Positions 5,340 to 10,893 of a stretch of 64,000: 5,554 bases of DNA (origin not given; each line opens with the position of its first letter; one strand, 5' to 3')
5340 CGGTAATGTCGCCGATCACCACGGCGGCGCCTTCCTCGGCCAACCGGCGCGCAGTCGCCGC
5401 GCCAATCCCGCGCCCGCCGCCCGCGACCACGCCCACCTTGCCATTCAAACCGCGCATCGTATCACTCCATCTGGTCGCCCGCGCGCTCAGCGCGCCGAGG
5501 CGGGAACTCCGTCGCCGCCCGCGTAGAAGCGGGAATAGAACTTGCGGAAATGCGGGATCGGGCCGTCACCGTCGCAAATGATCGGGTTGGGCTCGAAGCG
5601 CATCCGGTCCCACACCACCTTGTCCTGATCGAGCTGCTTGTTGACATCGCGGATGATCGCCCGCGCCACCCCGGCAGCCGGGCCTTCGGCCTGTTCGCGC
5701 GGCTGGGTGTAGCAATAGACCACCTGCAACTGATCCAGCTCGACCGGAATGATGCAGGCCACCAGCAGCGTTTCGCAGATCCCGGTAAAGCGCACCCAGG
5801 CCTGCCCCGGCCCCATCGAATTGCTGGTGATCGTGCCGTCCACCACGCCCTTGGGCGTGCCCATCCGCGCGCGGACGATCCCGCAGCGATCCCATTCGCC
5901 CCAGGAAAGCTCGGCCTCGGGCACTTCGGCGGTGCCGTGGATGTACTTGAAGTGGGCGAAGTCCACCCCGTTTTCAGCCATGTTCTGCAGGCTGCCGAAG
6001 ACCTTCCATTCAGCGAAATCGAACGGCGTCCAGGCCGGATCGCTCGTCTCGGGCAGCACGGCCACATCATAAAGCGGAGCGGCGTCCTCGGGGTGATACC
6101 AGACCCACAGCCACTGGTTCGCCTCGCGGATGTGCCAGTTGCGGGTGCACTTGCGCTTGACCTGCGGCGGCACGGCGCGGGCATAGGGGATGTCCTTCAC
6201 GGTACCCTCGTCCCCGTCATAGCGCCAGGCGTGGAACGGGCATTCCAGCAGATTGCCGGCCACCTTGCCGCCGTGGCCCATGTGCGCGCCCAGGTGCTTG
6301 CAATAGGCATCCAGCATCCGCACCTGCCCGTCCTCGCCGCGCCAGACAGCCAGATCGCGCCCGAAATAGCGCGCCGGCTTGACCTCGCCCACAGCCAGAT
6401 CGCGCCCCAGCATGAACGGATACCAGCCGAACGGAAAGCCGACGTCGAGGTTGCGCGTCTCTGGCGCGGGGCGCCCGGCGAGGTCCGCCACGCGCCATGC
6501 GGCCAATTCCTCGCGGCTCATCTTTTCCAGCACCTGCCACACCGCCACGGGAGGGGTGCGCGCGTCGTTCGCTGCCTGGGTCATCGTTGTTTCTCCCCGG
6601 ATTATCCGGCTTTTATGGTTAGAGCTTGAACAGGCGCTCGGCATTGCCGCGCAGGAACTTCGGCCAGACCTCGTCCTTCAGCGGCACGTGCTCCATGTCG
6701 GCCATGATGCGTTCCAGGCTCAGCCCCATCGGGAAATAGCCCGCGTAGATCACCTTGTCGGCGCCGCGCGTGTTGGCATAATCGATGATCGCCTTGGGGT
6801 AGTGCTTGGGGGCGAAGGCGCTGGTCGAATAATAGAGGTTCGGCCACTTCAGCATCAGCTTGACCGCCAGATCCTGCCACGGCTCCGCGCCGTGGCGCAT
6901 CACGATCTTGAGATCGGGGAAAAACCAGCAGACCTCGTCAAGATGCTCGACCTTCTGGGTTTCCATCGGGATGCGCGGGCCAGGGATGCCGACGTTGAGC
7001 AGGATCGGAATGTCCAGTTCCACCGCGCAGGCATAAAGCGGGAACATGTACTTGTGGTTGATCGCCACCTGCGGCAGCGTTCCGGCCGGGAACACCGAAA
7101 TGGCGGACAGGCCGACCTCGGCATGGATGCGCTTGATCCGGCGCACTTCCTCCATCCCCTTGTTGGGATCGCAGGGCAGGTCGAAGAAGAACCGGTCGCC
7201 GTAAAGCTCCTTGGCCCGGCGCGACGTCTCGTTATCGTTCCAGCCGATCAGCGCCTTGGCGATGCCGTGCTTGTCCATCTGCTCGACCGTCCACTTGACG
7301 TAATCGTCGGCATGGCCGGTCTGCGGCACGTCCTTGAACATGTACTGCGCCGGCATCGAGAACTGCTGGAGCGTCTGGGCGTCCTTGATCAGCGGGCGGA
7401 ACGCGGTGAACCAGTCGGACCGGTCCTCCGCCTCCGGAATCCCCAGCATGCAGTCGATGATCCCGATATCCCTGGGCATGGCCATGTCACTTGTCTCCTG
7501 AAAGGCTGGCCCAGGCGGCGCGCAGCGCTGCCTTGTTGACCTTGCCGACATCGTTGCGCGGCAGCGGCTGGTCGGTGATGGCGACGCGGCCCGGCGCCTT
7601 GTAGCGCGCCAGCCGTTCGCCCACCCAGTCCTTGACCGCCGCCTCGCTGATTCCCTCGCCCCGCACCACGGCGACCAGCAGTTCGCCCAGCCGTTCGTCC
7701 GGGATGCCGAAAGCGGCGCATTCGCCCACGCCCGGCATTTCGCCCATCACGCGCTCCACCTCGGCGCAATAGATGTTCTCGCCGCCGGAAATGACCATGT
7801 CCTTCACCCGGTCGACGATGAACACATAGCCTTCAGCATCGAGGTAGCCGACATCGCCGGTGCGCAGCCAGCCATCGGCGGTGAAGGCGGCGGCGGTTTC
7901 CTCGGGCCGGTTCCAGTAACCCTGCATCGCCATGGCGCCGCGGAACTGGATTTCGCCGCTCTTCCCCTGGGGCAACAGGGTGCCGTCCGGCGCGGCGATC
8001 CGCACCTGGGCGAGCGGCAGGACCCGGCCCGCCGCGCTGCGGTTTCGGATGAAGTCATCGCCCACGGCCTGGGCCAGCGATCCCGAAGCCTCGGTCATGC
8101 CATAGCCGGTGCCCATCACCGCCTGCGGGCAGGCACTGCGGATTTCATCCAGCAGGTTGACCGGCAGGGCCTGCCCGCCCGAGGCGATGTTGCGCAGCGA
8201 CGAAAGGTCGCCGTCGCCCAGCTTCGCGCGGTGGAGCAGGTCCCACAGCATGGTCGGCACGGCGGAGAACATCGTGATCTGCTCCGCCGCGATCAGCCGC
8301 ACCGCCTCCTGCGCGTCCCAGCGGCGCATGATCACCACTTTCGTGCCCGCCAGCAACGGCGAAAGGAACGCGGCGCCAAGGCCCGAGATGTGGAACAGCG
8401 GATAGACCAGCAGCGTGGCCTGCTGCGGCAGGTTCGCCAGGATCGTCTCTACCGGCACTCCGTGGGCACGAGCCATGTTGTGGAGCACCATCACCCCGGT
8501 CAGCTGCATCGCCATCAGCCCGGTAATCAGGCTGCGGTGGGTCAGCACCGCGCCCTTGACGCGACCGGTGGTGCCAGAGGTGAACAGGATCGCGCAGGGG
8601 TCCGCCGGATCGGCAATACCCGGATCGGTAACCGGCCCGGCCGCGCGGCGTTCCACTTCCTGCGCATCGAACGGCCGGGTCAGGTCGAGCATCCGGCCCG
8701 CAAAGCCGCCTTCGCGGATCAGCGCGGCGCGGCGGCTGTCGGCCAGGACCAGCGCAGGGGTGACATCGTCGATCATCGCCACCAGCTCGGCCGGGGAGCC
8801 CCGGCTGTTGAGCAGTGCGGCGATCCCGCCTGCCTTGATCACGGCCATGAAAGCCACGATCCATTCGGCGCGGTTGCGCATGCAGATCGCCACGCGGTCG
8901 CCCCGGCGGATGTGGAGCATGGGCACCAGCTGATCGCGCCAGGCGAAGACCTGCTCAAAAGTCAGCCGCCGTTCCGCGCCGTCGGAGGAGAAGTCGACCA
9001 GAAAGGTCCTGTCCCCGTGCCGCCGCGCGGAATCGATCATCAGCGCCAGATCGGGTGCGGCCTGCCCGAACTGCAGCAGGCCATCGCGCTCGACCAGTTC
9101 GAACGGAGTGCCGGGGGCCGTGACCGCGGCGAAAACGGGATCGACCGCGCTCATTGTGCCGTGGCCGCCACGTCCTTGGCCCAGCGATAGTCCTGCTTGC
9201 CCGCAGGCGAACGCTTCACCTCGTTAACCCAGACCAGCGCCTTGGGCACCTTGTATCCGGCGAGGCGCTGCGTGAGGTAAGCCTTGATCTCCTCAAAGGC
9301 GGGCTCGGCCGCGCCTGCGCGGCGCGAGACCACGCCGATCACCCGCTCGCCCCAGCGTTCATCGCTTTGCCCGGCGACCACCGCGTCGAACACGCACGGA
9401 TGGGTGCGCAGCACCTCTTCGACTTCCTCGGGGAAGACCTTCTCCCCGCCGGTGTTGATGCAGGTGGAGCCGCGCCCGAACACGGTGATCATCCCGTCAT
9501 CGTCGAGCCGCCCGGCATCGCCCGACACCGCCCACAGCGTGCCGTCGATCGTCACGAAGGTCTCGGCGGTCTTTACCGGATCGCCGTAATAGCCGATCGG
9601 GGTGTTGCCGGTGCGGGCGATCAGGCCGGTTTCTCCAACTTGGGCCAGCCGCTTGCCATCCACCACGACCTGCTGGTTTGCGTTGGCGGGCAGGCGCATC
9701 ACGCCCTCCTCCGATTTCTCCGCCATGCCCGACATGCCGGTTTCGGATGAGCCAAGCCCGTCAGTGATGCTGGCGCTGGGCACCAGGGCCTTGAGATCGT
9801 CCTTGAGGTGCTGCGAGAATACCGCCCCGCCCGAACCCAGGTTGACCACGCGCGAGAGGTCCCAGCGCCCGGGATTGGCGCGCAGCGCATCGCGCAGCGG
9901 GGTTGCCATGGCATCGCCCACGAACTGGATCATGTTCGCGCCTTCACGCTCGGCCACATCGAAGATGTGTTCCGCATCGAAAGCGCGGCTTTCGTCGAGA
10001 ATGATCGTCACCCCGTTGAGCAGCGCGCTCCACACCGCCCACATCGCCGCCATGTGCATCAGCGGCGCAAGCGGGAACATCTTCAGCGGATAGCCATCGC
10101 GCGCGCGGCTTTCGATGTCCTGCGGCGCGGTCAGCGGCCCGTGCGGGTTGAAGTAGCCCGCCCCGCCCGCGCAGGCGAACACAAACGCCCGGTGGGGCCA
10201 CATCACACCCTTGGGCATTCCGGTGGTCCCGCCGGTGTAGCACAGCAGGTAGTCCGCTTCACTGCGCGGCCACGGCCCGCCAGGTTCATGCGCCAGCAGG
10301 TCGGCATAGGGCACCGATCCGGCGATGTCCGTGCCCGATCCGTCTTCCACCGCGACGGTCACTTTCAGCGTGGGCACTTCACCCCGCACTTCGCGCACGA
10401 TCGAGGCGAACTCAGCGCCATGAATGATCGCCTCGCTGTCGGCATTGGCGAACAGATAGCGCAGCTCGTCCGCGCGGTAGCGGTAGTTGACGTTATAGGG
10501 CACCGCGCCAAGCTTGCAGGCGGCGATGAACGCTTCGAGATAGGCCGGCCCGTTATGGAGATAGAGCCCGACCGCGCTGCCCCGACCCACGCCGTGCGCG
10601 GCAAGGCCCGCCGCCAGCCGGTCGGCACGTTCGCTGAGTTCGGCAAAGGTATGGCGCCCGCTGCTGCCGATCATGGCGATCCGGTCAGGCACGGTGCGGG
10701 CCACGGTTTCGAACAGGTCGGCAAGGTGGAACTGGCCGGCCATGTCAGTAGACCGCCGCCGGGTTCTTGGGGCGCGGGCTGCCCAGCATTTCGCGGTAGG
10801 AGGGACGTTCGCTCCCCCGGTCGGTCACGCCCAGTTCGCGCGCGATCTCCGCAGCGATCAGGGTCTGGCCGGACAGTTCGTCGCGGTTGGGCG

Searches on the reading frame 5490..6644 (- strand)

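Call 12: search_protein_families(library=pfam, proteins=[window:5490-6644:-], max_evalue=0.00001)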
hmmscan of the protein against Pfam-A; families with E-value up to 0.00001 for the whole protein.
window:5490-6644:- (385 aa): 2 families
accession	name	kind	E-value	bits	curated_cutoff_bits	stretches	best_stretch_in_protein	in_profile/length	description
PF19298.5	KshA_C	-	6.1e-25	89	23.3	1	181-374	1-207/207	3-Ketosteroid 9alpha-hydroxylase C-terminal domain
PF00355.32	Rieske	-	8.3e-19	67.7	20.3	1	74-158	2-84/88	Rieske [2Fe-2S] domain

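Call 46: search_protein_families(library=ncbifam, proteins=[window:5490-6644:-], max_evalue=0.00001)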
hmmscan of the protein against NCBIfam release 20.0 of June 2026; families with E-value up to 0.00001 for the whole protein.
window:5490-6644:- (385 aa): 2 families
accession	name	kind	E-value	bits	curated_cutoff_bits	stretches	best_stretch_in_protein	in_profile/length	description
NF052579.1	BetMthstMoxSdmAMthl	equivalog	2.1e-13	50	600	1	74-237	18-179/351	4beta-methylsterol monooxygenase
TIGR02377.1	MocE_fam_FeS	subfamily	6.8e-06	26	136.15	0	93-154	21-81/101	MocE family 2Fe-2S type ferredoxin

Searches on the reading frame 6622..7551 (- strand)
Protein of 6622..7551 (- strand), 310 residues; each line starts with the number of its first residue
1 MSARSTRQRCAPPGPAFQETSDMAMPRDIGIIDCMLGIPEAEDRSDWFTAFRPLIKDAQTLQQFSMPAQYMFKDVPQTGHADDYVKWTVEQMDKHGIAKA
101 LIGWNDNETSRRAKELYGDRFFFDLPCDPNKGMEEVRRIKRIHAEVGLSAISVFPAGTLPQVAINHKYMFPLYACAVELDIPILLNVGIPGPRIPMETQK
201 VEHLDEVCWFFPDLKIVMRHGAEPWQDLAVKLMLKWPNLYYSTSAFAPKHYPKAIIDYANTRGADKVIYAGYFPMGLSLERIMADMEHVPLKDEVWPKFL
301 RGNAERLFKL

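Call 12: search_protein_families(library=pfam, proteins=[window:6622-7551:-], max_evalue=0.00001)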
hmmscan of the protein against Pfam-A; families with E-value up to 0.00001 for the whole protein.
window:6622-7551:- (310 aa): 1 family
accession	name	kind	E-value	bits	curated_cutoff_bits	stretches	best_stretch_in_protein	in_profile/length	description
PF04909.20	Amidohydro_2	-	1.7e-19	71.1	26.4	1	145-310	104-289/289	Amidohydrolase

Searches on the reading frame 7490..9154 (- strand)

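Call 12: search_protein_families(library=pfam, proteins=[window:7490-9154:-], max_evalue=0.00001)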
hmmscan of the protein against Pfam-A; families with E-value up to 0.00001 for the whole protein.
window:7490-9154:- (555 aa): 2 families
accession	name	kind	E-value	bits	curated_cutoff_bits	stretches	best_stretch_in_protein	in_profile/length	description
PF00501.34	AMP-binding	-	5.2e-73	246.5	29.9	1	42-414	4-384/384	AMP-binding enzyme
PF13193.12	AMP-binding_C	-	4.8e-14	53.5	24.5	1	465-538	1-76/76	AMP-binding enzyme C-terminal domain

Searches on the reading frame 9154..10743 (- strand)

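Call 12: search_protein_families(library=pfam, proteins=[window:9154-10743:-], max_evalue=0.00001)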
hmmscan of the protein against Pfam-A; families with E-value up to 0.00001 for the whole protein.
window:9154-10743:- (530 aa): 2 families
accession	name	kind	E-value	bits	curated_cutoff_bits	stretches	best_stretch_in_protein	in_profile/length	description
PF00501.34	AMP-binding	-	9e-58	196.3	29.9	1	11-376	1-373/384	AMP-binding enzyme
PF13193.12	AMP-binding_C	-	1.3e-13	52.1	24.5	1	440-516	1-76/76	AMP-binding enzyme C-terminal domain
